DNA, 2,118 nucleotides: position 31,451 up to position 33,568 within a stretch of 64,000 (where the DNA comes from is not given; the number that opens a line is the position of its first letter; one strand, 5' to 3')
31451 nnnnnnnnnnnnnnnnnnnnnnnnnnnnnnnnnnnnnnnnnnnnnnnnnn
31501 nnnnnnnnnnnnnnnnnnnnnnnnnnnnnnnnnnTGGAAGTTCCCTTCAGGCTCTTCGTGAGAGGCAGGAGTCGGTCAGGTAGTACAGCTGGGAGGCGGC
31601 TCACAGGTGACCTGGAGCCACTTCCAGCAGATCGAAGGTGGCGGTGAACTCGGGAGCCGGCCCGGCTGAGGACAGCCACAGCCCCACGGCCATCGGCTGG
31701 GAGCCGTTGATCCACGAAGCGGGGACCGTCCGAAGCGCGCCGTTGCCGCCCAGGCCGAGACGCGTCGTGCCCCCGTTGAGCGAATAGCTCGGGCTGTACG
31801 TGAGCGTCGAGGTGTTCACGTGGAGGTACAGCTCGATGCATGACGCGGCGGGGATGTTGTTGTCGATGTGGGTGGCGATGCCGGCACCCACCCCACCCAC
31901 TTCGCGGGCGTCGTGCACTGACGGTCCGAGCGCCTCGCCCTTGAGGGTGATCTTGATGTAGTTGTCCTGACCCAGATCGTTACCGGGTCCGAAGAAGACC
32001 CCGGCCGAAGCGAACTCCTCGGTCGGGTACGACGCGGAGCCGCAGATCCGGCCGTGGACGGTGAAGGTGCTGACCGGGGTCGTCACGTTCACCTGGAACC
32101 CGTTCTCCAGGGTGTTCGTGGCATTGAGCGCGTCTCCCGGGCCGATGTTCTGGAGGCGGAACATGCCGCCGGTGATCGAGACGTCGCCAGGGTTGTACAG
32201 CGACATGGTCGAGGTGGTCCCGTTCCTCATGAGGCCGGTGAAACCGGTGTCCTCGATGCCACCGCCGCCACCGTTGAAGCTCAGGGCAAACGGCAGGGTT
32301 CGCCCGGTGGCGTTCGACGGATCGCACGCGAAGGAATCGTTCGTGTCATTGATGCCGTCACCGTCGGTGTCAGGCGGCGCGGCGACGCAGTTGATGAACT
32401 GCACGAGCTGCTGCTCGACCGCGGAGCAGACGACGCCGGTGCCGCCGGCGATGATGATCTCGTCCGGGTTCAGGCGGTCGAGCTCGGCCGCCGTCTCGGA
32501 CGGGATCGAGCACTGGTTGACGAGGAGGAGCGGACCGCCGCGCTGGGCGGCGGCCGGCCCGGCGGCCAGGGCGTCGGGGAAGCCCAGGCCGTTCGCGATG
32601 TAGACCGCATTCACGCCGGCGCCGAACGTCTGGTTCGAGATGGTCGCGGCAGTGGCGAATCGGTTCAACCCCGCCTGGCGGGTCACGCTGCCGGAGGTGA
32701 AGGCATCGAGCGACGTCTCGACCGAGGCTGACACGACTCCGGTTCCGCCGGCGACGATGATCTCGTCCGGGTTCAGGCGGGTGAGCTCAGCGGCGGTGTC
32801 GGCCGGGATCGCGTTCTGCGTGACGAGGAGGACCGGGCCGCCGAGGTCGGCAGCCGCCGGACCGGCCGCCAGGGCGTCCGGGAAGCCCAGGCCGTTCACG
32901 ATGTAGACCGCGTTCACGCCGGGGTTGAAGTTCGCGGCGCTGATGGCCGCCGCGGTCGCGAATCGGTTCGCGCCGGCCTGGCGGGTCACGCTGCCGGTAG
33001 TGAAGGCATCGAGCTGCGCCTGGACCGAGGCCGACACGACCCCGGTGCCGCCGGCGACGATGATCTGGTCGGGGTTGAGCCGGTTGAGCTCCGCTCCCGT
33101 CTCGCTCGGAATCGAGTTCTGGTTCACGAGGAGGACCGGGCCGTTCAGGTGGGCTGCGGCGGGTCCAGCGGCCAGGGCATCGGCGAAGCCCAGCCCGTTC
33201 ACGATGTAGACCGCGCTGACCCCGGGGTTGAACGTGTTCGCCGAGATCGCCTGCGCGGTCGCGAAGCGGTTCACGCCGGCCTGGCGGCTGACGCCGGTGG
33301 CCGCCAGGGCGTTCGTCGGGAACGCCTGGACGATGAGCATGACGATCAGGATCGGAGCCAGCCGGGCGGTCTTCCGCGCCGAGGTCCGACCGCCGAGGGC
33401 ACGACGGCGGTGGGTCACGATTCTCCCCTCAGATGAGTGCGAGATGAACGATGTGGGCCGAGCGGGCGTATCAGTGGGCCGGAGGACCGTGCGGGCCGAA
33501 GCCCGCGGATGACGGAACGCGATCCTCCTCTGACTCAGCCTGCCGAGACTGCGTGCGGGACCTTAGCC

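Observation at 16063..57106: System-level hypothesis: a sulfated, heptose-containing wall-glycan super-locus built around two CWB2-anchored lectin-like surface proteins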

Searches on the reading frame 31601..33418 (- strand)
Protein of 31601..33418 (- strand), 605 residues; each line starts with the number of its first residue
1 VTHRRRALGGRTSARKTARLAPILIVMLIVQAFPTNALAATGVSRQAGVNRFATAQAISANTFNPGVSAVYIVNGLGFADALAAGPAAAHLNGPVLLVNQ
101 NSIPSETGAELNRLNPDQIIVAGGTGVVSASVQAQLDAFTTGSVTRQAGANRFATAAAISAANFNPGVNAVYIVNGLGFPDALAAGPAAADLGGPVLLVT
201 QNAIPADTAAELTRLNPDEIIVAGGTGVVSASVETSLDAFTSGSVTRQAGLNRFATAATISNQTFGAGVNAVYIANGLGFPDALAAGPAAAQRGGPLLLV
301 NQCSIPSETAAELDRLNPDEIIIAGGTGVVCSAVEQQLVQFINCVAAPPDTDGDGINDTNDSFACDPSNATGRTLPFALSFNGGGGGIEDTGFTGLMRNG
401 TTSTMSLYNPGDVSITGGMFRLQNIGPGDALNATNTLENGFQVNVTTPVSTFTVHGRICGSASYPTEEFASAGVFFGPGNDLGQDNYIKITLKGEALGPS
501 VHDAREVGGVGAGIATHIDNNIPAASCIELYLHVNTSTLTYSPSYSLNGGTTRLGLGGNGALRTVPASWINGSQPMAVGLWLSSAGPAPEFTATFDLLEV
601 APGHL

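Call 6: search_protein_families(library=pfam, proteins=[window:31601-33418:-])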
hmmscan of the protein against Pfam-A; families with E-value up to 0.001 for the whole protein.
window:31601-33418:- (605 aa): 1 family
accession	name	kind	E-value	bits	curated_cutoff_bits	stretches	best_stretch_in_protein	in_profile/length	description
PF04122.17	CW_binding_2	-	4.2e-55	184.7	24.9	3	45-133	1-73/73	Cell wall binding domain 2 (CWB2)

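Call 10: find_encoding_contigs(protein=window:31601-33418:-, flank=10000, max_places=6)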
Protein window:31601-33418:- (605 aa): 2 contigs read that carry it; 1 place shown.
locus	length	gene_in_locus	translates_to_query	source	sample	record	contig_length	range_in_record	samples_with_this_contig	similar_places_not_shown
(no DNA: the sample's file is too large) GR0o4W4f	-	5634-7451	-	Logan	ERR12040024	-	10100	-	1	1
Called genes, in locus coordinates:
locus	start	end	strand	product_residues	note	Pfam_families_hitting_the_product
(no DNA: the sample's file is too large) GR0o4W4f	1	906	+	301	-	?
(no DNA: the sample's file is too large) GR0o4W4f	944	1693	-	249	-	PF02517:Rce1-like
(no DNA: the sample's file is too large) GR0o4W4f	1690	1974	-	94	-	-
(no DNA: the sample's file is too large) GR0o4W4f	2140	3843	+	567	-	-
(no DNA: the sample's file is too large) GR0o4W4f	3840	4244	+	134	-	-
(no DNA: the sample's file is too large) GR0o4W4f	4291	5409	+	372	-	PF00248:Aldo_ket_red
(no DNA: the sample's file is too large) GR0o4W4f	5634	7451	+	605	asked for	PF04122:CW_binding_2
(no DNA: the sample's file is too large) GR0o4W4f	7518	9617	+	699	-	PF13941:MutL (faint), PF04122:CW_binding_2, PF17803:Cadherin_4 (weak), PF17892:Cadherin_5, PF17963:Big_9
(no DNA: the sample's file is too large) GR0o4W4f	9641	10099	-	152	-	?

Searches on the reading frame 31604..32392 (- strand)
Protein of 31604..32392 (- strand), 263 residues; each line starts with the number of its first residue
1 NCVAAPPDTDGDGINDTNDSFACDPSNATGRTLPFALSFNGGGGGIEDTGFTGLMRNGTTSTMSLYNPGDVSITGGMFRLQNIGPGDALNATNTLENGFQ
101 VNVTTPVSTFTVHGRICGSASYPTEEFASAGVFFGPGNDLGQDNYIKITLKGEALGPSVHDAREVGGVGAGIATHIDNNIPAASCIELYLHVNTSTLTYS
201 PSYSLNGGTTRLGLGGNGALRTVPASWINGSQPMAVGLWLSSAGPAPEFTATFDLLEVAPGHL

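Call 19: find_homologous_proteins(query=window:31604-32392:-)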
Query seq(263 aa) (263 aa): 4 proteins with E <= 0.001 among 731 candidates.
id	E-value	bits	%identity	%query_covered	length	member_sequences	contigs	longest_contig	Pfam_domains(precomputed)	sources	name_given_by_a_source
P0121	3.1e-102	360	64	98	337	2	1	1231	PF04122.18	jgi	jgi:hypothetical protein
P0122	1.2e-72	263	58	86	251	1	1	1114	-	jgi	jgi:hypothetical protein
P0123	1.3e-72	263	55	84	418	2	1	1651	PF17963.8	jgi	-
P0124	4.8e-26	110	36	98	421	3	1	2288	-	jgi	jgi:hypothetical protein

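Call 27: predict_structure(protein=window:31604-32392:-)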
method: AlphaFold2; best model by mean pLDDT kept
length: 263 residues; sequences in the alignment: 1
mean_pLDDT: 36.7   pTM: 0.32
mean pLDDT of the five models: 36.7, 33.0, 32.6, 30.7, 26.5
residues with pLDDT >= 90: 0; 70-90: 0; 50-70: 0; < 50: 263
segments of 3 or more residues with pLDDT < 50: 1-263
pLDDT, mean of each block of 10 residues (from residue 1): 42 42 41 34 34 35 32 34 34 37 39 44 38 38 36 37 33 41 45 34 24 27 38 38 38 37 37
secondary structure, 60 per line:
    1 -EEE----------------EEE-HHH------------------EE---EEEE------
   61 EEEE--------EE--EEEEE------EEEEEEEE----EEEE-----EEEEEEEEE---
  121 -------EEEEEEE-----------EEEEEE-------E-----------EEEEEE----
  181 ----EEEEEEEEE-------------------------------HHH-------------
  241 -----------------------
elements in order: E2-4 E21-23 E51-54 E61-64 E77-81 E88-95 E100-103 E109-117 E128-134 E146-151 E171-176 E185-193

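Call 29: search_protein_representatives(protein=window:31604-32392:-)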
Query: 263 residues. Proteins with E-value up to 0.001 (for the whole library): 433; up to 1e-10: 309; up to 1e-30: 30. The best 150 are listed.
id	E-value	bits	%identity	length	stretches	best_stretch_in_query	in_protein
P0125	2.0e-85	303.3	98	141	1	63-203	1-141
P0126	9.8e-76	271.5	53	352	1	1-259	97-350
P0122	3.8e-73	263.0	59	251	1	38-263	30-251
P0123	4.1e-73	262.9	56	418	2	42-263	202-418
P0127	1.2e-71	258.1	55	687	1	3-261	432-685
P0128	2.3e-59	217.8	48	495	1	1-259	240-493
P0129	6.8e-55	203.2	48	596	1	5-259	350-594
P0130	2.0e-53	198.4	38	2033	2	7-260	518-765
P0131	2.3e-52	194.9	45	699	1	7-260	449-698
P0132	6.0e-47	177.1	68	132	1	132-261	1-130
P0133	2.4e-46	175.1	45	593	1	4-261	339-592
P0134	4.3e-45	171.0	43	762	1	4-258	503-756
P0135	7.8e-42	160.3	46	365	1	1-259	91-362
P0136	1.5e-36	143.0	30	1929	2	7-258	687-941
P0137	5.7e-36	141.1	38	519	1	3-259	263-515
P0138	2.6e-35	138.9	34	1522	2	6-259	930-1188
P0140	2.0e-34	136.1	39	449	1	4-259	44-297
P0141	6.2e-34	134.5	43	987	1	6-261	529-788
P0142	9.7e-34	133.8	38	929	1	6-260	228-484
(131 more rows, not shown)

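Call 33: search_solved_structures(query=window:31604-32392:-, max_evalue=10)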
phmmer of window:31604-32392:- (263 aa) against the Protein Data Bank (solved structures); distinct sequences matched with E-value up to 10: 1.
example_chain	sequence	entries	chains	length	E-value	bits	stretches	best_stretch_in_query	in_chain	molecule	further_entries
4bfi_B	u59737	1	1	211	0.81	12.7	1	27-73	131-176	OX-2 MEMBRANE GLYCOPROTEIN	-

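Call 34: search_protein_families(library=pfam, proteins=[window:31604-32392:-, P0127, P0131, P0134, P0140, P0141, P0130, P0138, P0142], max_evalue=0.01)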
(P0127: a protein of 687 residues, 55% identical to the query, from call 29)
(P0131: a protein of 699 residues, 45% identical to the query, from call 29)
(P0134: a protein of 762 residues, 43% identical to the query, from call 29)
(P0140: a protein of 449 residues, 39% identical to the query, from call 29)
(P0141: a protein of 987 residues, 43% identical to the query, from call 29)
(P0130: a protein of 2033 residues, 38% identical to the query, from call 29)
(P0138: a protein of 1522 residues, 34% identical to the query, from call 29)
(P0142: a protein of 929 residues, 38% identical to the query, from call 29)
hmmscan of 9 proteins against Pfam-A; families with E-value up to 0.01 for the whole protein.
window:31604-32392:- (263 aa): 0 families

P0127 (687 aa): 6 families
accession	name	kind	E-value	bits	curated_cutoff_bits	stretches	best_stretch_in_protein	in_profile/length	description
PF04122.17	CW_binding_2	-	1.6e-52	176.4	24.9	3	136-224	1-73/73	Cell wall binding domain 2 (CWB2)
PF17963.7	Big_9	-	6.5e-16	59.4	23.6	1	335-430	3-89/89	Bacterial Ig domain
PF17892.7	Cadherin_5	-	2.1e-09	37.5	26.5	1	338-431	7-97/98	Cadherin-like domain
PF17803.7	Cadherin_4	-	2.3e-06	28.5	25.1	1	335-381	13-61/71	Bacterial cadherin-like domain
PF00781.29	DAGK_cat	-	0.00062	19.8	23.6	0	197-255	46-93/125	Diacylglycerol kinase catalytic domain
PF13941.12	MutL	-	0.0093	15.2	27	0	174-216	85-127/450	MutL protein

P0131 (699 aa): 4 families
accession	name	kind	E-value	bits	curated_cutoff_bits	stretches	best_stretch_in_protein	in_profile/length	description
PF04122.17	CW_binding_2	-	7.2e-31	107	24.9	3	144-231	2-72/73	Cell wall binding domain 2 (CWB2)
PF17963.7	Big_9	-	6e-14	53.1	23.6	1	345-444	1-89/89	Bacterial Ig domain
PF17803.7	Cadherin_4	-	8.2e-05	23.5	25.1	1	341-399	7-65/71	Bacterial cadherin-like domain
PF17892.7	Cadherin_5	-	0.0017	18.6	26.5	1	366-445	27-97/98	Cadherin-like domain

P0134 (762 aa): 1 family
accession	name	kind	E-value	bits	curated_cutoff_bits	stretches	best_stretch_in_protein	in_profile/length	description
PF15970.11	HicB-like_2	-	0.0081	16.7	30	0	43-58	57-72/81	HicB_like antitoxin of bacterial toxin-antitoxin system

P0140 (449 aa): 0 families

P0141 (987 aa): 3 families
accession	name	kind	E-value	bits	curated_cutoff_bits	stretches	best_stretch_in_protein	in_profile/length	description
PF18884.5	TSP3_bac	-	3.9e-05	23.8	25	1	491-509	1-19/22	Bacterial TSP3 repeat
PF07995.17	GSDH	-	0.00024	21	25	0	57-424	3-291/332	Glucose / Sorbosone dehydrogenase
PF19077.6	Big_13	-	0.0034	18.3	27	1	861-894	70-102/102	Bacterial Ig-like domain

P0130 (2033 aa): 2 families
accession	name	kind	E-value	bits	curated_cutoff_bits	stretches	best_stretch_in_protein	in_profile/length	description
PF18962.6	Por_Secre_tail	-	1.3e-13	51.5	27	1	1956-2032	1-75/75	Secretion system C-terminal sorting domain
PF17957.7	Big_7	-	0.0012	19.9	24.1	0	1848-1907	15-69/70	Bacterial Ig domain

P0138 (1522 aa): 11 families
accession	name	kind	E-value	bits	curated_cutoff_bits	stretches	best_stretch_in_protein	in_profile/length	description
PF01344.31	Kelch_1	-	7.6e-32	108.9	20.1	3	1424-1469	2-46/46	Kelch motif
PF13964.12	Kelch_6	-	8e-31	105.4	25.3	5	1324-1370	6-50/50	Kelch motif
PF24681.1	Kelch_KLHDC2_KLHL20_DRC7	-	7.3e-27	94.5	50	2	1270-1489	3-221/221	KLHDC2/KLHL20/DRC7 Kelch-repeats domain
PF07646.21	Kelch_2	-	1.2e-23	82.2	21.3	1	1321-1367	3-48/48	Kelch motif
PF25210.1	Kelch_FKB95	-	9.8e-22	78.3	70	3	1323-1417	36-124/268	FKB95, Kelch-repeats domain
PF13418.12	Kelch_4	-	6.3e-19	68.1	21.6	2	1432-1468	10-47/49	Galactose oxidase, central domain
PF13415.12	Kelch_3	-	1.6e-18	66.8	22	2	1379-1431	1-47/48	Galactose oxidase, central domain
PF24981.1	Beta-prop_ATRN-LZTR1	-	6.7e-17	62.1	50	2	1219-1441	37-279/289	Attractin/LZTR1 beta-propeller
PF24996.1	NANM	-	5.9e-12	45.6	45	1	1357-1442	40-125/350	N-acetylneuraminate epimerase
PF18884.5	TSP3_bac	-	0.00021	21.5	25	2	546-564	1-19/22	Bacterial TSP3 repeat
PF08450.18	SGL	-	0.0026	17.8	26.3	0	153-188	115-151/246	SMP-30/Gluconolactonase/LRE-like region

P0142 (929 aa): 1 family
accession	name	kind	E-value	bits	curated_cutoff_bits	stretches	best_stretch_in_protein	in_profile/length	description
PF19190.6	BACON_2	-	4.3e-06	27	25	1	493-578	3-91/94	Viral BACON domain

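Call 38: search_solved_structures(query=A2, max_evalue=10)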
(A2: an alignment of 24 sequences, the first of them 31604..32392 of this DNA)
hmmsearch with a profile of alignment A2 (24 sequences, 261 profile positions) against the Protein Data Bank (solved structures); distinct sequences matched with E-value up to 10: 0.

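Call 42: predict_structure(alignment_id=A2)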
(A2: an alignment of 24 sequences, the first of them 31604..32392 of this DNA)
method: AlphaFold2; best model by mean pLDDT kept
length: 263 residues; sequences in the alignment: 24
mean_pLDDT: 87.3   pTM: 0.88
mean pLDDT of the five models: 87.3, 86.6, 84.0, 83.0, 80.8
residues with pLDDT >= 90: 132; 70-90: 111; 50-70: 20; < 50: 0
segments of 3 or more residues with pLDDT < 50: none
pLDDT, mean of each block of 10 residues (from residue 1): 66 83 81 88 69 78 83 90 82 79 93 94 90 83 85 92 88 95 97 97 97 95 94 92 84 95 86
secondary structure, 60 per line:
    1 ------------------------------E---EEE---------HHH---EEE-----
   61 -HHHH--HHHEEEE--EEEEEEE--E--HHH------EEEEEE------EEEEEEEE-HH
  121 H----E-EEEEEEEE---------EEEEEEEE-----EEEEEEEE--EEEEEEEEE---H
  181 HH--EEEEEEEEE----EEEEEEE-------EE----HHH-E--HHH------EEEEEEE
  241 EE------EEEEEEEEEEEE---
elements in order: E35-37 E53-55 H62-65 E71-74 E77-83 E98-103 E110-117 E128-135 E145-152 E158-165 E168-176 E185-193 E198-204 E234-242 E249-260

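Call 49: fold_search(model_id=the predicted structure, library=pdb)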
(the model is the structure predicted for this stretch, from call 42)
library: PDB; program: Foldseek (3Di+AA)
matches with E <= 10: 1450; with E <= 0.001: 244
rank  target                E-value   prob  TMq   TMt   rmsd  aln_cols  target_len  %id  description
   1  6ms3_A                1.1e-09  1.00  0.55  0.29   4.5       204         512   17  Crystal structure of the GH43 protein BlXynB mutant (K247S) from Bacillus licheniformis (released 2019-04-17)
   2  6ms2                  2.5e-09  1.00  0.55  0.30   4.3       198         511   17  Crystal structure of the GH43 BlXynB protein from Bacillus licheniformis (released 2019-04-17)
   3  6ms3_B                5.4e-09  1.00  0.55  0.29   4.5       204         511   17  Crystal structure of the GH43 protein BlXynB mutant (K247S) from Bacillus licheniformis (released 2019-04-17)
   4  8uws_A                5.8e-09  1.00  0.50  0.26   6.8       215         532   20  Cryo-EM structure of an Enterobacter GH43 Beta-Xylosidase: EcXyl43 (released 2024-05-15)
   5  5z5d                  6.1e-09  1.00  0.50  0.28   4.8       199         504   16  Crystal structure of a thermostable glycoside hydrolase family 43 {beta}-1,4-xylosidase from Geobacillus thermoleovorans (released 2018-04-25)
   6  8uws_C                6.1e-09  1.00  0.50  0.26   6.8       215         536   20  Cryo-EM structure of an Enterobacter GH43 Beta-Xylosidase: EcXyl43 (released 2024-05-15)
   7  8uws_B                7.6e-09  1.00  0.57  0.31   5.3       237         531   18  Cryo-EM structure of an Enterobacter GH43 Beta-Xylosidase: EcXyl43 (released 2024-05-15)
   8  6ife_B                1.7e-08  1.00  0.50  0.26   6.8       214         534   13  A Glycoside Hydrolase Family 43 beta-Xylosidase (released 2019-03-13)
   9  5zqx_B                2.5e-08  1.00  0.49  0.26   6.9       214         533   15  Crystal structure of beta-xylosidase mutant (E186Q) from Bacillus pumilus (released 2018-05-30)
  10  6ife_A                3.0e-08  1.00  0.50  0.26   7.0       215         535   13  A Glycoside Hydrolase Family 43 beta-Xylosidase (released 2019-03-13)
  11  5zqs_A                3.0e-08  1.00  0.48  0.25   7.0       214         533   16  Crystal structure of beta-xylosidase mutant (E186Q/F503Y) from Bacillus pumilus (released 2018-05-30)
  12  5zqx_A                3.5e-08  1.00  0.49  0.25   7.0       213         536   15  Crystal structure of beta-xylosidase mutant (E186Q) from Bacillus pumilus (released 2018-05-30)
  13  5zqx_C                4.4e-08  1.00  0.49  0.26   7.0       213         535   15  Crystal structure of beta-xylosidase mutant (E186Q) from Bacillus pumilus (released 2018-05-30)
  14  5zqs_B                5.2e-08  1.00  0.48  0.26   7.0       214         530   15  Crystal structure of beta-xylosidase mutant (E186Q/F503Y) from Bacillus pumilus (released 2018-05-30)
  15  1yif_A                7.3e-08  1.00  0.50  0.26   6.8       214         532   14  CRYSTAL STRUCTURE OF beta-1,4-xylosidase FROM BACILLUS SUBTILIS, NEW YORK STRUCTURAL GENOMICS CONSORTIUM (released 2005-01-18)
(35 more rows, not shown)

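Call 59: find_encoding_contigs(protein=P0129, flank=10000, max_places=2)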
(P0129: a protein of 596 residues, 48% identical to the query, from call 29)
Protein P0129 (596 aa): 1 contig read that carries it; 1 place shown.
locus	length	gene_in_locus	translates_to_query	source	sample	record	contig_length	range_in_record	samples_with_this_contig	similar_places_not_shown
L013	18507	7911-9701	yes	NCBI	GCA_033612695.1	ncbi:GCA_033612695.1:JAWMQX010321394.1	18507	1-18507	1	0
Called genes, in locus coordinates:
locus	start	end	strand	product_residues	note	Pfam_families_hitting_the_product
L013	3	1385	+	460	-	?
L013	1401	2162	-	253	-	PF02517:Rce1-like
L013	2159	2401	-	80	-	-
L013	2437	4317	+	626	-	-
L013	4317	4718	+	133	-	-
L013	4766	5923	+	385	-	PF00248:Aldo_ket_red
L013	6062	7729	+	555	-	PF04122:CW_binding_2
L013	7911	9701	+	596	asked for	PF04122:CW_binding_2, PF17803:Cadherin_4, PF17892:Cadherin_5, PF17963:Big_9, PF17803:Cadherin_4, PF17963:Big_9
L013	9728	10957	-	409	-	PF14907:NTP_transf_5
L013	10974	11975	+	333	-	PF00005:ABC_tran, PF13304:AAA_21, PF13732:DrrA1-3_C (weak)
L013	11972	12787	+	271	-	PF01061:ABC2_membrane, PF12698:ABC2_membrane_3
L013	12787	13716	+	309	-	PF27840:ScmC (weak)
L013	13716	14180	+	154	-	PF13471:Transglut_core3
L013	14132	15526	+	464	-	PF05175:MTS, PF13649:Methyltransf_25 (faint), PF13847:Methyltransf_31 (weak)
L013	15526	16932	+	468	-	PF02366:PMT, PF13231:PMT_2, PF16192:PMT_4TMC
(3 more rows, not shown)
